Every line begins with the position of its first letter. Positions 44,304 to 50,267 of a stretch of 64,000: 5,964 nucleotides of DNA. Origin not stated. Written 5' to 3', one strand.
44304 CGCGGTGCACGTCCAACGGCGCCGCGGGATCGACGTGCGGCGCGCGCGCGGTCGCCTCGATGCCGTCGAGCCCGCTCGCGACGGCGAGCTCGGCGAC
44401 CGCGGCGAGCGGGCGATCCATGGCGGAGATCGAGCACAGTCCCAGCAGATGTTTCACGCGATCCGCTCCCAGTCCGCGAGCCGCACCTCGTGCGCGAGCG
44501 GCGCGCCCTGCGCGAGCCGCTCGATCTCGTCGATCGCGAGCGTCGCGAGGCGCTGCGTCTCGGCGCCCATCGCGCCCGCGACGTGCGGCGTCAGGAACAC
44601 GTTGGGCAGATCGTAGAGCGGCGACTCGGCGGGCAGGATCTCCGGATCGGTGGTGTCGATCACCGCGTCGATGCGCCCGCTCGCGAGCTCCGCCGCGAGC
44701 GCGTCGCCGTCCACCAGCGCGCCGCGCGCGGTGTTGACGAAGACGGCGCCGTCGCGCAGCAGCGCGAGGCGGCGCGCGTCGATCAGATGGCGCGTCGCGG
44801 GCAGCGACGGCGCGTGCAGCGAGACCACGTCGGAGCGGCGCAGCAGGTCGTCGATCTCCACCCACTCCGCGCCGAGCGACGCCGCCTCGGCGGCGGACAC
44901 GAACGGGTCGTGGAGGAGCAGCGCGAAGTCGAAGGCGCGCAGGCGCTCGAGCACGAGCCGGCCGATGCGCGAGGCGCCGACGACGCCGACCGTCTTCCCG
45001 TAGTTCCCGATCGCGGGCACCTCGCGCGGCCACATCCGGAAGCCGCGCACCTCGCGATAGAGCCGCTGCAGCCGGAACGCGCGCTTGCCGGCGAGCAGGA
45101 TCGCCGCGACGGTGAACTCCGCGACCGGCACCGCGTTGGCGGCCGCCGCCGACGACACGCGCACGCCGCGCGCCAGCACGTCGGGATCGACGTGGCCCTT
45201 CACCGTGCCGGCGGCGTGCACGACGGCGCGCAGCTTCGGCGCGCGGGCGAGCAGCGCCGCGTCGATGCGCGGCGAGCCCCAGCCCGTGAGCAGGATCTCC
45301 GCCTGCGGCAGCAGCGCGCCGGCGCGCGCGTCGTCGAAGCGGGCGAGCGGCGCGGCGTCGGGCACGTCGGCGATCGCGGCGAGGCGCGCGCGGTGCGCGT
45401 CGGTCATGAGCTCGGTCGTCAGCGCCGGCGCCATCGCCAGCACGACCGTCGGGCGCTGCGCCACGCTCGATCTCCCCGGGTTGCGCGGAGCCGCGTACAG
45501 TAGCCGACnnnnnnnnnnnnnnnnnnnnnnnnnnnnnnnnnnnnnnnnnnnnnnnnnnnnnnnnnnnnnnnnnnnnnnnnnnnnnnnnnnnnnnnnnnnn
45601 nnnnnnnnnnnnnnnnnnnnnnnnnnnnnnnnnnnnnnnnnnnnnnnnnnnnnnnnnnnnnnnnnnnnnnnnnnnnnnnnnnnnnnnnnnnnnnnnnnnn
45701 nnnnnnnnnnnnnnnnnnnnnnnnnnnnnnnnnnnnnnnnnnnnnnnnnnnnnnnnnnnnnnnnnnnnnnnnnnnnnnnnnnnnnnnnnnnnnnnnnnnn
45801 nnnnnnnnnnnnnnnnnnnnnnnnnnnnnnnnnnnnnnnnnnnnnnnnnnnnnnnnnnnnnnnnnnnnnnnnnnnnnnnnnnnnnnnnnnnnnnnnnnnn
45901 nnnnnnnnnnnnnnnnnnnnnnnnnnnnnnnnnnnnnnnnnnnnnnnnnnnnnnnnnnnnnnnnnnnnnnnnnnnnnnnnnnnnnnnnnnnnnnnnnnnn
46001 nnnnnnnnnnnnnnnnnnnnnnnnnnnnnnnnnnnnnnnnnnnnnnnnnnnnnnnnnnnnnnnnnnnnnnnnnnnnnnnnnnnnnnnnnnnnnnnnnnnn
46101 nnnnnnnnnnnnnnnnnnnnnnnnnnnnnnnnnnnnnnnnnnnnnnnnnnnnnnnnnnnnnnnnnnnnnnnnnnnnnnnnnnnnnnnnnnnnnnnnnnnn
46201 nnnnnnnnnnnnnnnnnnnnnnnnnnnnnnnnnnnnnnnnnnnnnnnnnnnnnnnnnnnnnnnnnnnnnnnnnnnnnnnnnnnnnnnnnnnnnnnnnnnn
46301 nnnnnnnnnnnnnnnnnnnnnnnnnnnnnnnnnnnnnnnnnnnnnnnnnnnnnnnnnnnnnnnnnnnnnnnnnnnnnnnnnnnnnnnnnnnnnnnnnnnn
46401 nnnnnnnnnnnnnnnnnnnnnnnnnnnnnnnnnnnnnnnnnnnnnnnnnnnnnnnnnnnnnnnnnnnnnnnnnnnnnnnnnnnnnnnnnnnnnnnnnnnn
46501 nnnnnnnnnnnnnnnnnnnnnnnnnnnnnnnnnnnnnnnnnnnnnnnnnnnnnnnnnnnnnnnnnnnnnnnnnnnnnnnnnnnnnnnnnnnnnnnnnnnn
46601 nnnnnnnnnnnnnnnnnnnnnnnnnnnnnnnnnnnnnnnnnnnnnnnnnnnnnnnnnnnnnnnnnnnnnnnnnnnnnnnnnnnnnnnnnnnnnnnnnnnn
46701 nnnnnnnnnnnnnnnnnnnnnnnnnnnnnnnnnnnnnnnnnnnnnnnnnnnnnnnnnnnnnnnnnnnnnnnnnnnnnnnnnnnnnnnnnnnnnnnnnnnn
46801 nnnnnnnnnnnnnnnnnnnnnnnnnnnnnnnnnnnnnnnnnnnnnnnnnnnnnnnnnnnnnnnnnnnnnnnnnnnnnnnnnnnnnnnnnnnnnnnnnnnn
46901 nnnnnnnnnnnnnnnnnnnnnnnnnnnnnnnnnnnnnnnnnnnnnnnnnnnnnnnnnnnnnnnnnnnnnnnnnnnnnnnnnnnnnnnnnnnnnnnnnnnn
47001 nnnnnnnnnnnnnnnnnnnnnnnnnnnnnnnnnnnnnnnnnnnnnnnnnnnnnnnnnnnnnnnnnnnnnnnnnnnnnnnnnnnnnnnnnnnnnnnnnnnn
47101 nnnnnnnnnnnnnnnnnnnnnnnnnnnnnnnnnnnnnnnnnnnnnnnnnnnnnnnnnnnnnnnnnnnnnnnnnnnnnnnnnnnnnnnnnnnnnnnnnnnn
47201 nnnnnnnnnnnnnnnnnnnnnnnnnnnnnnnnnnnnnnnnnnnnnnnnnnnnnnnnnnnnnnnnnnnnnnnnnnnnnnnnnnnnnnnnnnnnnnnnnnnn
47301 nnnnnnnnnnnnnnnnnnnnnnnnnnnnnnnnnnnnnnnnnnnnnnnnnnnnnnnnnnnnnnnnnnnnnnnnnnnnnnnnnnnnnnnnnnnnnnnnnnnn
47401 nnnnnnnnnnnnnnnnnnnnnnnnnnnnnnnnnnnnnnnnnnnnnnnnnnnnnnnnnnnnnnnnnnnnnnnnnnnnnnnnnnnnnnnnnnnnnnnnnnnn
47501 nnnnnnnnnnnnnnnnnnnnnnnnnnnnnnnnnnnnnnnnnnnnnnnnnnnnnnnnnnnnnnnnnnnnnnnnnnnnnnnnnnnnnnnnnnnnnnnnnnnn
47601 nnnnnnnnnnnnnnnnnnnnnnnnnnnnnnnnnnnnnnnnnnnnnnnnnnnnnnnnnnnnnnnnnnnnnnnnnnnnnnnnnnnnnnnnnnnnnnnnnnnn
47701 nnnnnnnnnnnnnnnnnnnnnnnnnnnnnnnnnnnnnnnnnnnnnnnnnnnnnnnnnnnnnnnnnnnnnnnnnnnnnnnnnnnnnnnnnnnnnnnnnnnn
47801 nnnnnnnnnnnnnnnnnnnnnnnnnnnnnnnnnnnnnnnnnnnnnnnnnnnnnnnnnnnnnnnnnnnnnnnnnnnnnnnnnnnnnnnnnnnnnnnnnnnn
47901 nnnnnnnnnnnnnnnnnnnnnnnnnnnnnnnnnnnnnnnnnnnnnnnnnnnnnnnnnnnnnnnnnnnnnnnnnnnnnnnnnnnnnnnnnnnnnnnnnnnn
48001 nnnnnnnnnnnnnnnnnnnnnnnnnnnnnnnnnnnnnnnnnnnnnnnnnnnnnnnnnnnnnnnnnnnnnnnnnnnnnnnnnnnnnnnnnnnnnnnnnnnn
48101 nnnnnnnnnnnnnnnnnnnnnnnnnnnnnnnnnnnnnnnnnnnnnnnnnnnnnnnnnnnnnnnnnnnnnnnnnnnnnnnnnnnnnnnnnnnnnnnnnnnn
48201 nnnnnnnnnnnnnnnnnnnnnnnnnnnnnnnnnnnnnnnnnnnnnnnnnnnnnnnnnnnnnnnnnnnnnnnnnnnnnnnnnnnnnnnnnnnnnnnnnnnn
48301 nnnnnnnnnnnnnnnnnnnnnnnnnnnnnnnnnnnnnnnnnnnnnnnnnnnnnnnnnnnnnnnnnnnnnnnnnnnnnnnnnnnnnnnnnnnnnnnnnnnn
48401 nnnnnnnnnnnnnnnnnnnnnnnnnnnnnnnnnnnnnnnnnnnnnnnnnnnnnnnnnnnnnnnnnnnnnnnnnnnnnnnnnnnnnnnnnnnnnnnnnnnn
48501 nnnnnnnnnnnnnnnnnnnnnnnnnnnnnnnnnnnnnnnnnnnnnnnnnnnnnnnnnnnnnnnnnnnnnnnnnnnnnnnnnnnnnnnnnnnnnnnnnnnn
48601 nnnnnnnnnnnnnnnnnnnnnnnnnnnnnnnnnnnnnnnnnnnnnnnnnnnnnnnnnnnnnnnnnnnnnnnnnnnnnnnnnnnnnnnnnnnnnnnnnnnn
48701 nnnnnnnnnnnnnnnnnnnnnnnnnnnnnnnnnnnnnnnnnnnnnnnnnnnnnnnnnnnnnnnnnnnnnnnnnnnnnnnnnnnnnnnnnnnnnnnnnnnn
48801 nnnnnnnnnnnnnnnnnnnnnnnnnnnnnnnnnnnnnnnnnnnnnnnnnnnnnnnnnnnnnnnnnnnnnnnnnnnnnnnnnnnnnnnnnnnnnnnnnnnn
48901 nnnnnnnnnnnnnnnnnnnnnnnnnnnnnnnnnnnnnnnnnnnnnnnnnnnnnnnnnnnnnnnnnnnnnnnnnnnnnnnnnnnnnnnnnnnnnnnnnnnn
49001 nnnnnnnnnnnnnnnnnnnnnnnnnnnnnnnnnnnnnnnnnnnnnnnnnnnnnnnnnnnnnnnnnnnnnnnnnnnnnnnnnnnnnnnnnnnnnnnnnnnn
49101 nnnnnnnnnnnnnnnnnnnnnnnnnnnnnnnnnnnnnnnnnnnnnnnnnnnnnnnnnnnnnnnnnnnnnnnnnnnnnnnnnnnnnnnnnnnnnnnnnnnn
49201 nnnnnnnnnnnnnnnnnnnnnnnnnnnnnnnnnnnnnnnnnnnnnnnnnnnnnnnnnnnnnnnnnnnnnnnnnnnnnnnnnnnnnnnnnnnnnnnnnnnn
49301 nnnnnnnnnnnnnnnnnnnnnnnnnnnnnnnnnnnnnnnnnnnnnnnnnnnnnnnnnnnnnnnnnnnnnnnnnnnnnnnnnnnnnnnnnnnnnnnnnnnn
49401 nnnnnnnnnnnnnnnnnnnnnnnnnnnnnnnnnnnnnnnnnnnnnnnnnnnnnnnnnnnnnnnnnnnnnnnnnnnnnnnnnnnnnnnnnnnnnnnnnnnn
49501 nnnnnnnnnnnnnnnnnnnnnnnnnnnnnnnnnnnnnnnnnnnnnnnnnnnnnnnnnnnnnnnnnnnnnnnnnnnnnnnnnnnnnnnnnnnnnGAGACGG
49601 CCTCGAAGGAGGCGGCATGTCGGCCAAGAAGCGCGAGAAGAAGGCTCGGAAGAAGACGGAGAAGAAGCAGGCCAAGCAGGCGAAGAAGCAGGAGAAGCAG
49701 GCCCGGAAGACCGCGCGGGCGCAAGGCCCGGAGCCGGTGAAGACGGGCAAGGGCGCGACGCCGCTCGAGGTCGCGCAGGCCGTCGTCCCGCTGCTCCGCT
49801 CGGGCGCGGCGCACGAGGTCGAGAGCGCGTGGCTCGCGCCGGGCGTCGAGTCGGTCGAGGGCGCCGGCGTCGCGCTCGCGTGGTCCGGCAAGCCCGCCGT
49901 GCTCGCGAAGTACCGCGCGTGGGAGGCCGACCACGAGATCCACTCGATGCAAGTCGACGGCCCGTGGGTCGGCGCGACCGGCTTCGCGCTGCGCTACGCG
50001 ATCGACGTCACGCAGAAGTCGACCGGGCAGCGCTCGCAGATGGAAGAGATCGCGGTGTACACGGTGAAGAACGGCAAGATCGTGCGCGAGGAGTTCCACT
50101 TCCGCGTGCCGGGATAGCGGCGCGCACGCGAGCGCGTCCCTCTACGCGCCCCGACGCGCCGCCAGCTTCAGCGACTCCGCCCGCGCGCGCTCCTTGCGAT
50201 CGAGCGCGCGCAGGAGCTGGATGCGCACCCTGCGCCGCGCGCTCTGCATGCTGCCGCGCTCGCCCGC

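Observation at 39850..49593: Divergent, regulator-less catabolic locus built from poorly characterised families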

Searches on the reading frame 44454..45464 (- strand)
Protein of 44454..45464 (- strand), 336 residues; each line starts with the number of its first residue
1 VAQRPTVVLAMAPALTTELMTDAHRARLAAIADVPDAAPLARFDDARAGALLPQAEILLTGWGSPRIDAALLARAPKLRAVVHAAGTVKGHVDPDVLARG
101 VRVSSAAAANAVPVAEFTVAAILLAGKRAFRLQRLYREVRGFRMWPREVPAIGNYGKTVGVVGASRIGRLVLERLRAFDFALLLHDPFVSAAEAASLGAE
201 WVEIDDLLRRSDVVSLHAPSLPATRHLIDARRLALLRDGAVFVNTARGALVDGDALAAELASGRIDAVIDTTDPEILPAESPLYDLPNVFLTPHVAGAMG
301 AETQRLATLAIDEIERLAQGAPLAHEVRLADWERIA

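Call 6: search_protein_families(library=pfam, proteins=[window:44454-45464:-], max_evalue=0.01)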
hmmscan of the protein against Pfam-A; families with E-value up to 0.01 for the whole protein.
window:44454-45464:- (336 aa): 2 families
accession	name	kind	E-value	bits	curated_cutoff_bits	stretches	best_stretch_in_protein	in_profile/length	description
PF02826.25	2-Hacid_dh_C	-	1.4e-48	165.1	25.1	1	131-296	10-178/178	D-isomer specific 2-hydroxyacid dehydrogenase, NAD binding domain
PF00389.36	2-Hacid_dh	-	5.7e-07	29.7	24.6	1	51-327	36-133/134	D-isomer specific 2-hydroxyacid dehydrogenase, catalytic domain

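Call 7: search_protein_families(library=ncbifam, proteins=[window:44454-45464:-], max_evalue=0.01)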
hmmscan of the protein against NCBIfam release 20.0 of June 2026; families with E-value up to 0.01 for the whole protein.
window:44454-45464:- (336 aa): 21 families
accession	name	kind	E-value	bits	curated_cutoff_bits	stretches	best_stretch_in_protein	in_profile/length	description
TIGR01327.1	PGDH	equivalog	9.6e-45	153.3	454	1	65-328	50-311/525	phosphoglycerate dehydrogenase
NF009714.1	PRK13243.1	equivalog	9.5e-39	133.6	455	1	64-320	54-315/332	glyoxylate reductase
NF005750.0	PRK07574.1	equivalog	2.4e-33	115.7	329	1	70-331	107-370/386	NAD-dependent formate dehydrogenase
NF005069.0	PRK06487.1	equivalog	6.3e-31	107.6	448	1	66-323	58-316/320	2-hydroxyacid dehydrogenase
NF011938.0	PRK15409.1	equivalog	5.1e-30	104.6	492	1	20-314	11-305/324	glyoxylate/hydroxypyruvate reductase GhrB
NF008759.0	PRK11790.1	equivalog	2.4e-27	95.7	404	1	67-305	66-303/410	phosphoglycerate dehydrogenase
NF000492.1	vanH_gen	exception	1.2e-26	93.5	540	1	113-269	101-249/312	D-lactate dehydrogenase VanH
NF001309.0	PRK00257.1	equivalog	4.2e-26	91.8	434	1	155-299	115-259/379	4-phosphoerythronate dehydrogenase PdxB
NF000128.1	vanH-Sc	exception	1.4e-24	86.9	650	1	91-269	99-269/337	D-lactate dehydrogenase VanH-Sc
NF000112.1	vanH-Amyco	exception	5.6e-24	85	625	1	91-270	108-279/348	VanH-AOV family D-lactate dehydrogenase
NF041369.1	Dhydh_Halo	equivalog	6.7e-24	84.6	400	1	98-327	76-304/305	D-2-hydroxyacid dehydrogenase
NF006263.0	PRK08410.1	equivalog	2.5e-23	83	389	1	67-316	53-305/311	D-2-hydroxyacid dehydrogenase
NF000151.1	vanH-Ac1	exception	2.1e-21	76.6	750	1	100-266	125-281/351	D-lactate dehydrogenase VanH-Ac1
NF000371.1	vanH_Agroup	exception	2.1e-21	76.4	700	1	100-267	94-252/322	VanH-A/VanH-Pt family D-lactate dehydrogenase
NF005387.0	PRK06932.1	equivalog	5.9e-21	74.7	492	1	70-318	58-310/314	2-hydroxyacid dehydrogenase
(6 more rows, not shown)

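Call 60: search_solved_structures(query=window:44454-45464:-, max_evalue=1e-20)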
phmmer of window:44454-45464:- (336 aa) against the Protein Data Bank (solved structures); distinct sequences matched with E-value up to 1e-20: 92 (the best 60 are shown).
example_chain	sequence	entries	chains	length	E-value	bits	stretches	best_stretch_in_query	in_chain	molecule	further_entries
1ygy_A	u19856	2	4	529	2.5e-41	145.4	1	28-320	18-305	D-3-phosphoglycerate dehydrogenase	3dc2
3ddn_A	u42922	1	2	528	2.6e-41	145.3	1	29-320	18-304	D-3-phosphoglycerate dehydrogenase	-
1wwk_A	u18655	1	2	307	9.6e-38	133.6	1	46-311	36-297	phosphoglycerate dehydrogenase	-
2cuk_A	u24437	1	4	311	5.6e-36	127.8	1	63-320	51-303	glycerate dehydrogenase/glyoxylate reductase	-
2dbq_A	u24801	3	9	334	1.9e-29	106.3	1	60-310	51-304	Glyoxylate reductase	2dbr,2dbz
3jtm_A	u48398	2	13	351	4e-28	102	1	52-322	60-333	Formate dehydrogenase, mitochondrial | Formate dehydrogenase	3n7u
3naq_A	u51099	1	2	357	4.2e-28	101.9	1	53-322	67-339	Formate dehydrogenase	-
6bii_A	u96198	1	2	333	8.5e-28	100.9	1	63-310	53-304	Glyoxylate reductase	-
1mx3_A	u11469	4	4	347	8.6e-28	100.9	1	98-316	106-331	C-terminal binding protein 1 | C-terminal-binding protein 1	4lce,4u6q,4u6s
9wrj_A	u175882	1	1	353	8.9e-28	100.9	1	98-316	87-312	C-terminal-binding protein 1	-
6v89_A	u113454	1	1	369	1e-27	100.7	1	98-316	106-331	C-terminal-binding protein 1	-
6cdf_A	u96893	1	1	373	1e-27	100.6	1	98-316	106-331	C-terminal-binding protein 1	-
9m0t_A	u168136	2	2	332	1.1e-27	100.5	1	52-303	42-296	Probable 2-ketogluconate reductase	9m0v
8ari_A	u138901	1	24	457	1.7e-27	99.9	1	98-316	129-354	C-terminal-binding protein 1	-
1gdh_A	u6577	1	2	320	2e-27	99.7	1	89-325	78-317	D-GLYCERATE DEHYDROGENASE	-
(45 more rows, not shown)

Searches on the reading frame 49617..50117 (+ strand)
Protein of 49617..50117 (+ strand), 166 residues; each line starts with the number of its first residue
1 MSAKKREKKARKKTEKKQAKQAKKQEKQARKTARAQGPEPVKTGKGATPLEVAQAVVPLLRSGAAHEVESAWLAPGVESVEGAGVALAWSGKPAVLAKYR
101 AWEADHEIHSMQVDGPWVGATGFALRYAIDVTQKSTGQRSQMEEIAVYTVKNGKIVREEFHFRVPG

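Call 6: search_protein_families(library=pfam, proteins=[window:49617-50117:+], max_evalue=0.01)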
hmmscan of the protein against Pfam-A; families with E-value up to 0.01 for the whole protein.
window:49617-50117:+ (166 aa): 4 families
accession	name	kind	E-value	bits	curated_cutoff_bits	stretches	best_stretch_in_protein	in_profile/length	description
PF20409.4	SnoaL_5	-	2e-12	48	24.1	1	51-162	5-118/118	SnoaL-like domain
PF12680.13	SnoaL_2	-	7.3e-07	30.2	27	1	73-157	20-101/102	SnoaL-like domain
PF07366.18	SnoaL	-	0.0029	17.9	28.4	1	133-158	88-113/126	SnoaL-like polyketide cyclase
PF12569.14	NatA_aux_su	-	0.0079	15.6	33.3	1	4-74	425-495/515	N-terminal acetyltransferase A, auxiliary subunit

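Call 7: search_protein_families(library=ncbifam, proteins=[window:49617-50117:+], max_evalue=0.01)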
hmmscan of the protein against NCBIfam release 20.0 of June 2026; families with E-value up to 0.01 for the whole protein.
window:49617-50117:+ (166 aa): 0 families

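Call 70: search_protein_families(library=pfam, proteins=[window:49617-50117:+], max_evalue=5)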
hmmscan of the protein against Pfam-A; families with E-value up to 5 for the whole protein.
window:49617-50117:+ (166 aa): 6 families
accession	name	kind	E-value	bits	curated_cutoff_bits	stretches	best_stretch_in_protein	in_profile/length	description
PF20409.4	SnoaL_5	-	2e-12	48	24.1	1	51-162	5-118/118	SnoaL-like domain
PF12680.13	SnoaL_2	-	7.3e-07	30.2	27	1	73-157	20-101/102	SnoaL-like domain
PF07366.18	SnoaL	-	0.0029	17.9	28.4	1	133-158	88-113/126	SnoaL-like polyketide cyclase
PF12569.14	NatA_aux_su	-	0.0079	15.6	33.3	1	4-74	425-495/515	N-terminal acetyltransferase A, auxiliary subunit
PF02866.23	Ldh_1_C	-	0.055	13.9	22.6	1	15-104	53-142/174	lactate/malate dehydrogenase, alpha/beta C-terminal domain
PF20079.4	DUF6474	-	0.62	10.3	27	1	4-60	40-96/216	Family of unknown function (DUF6474)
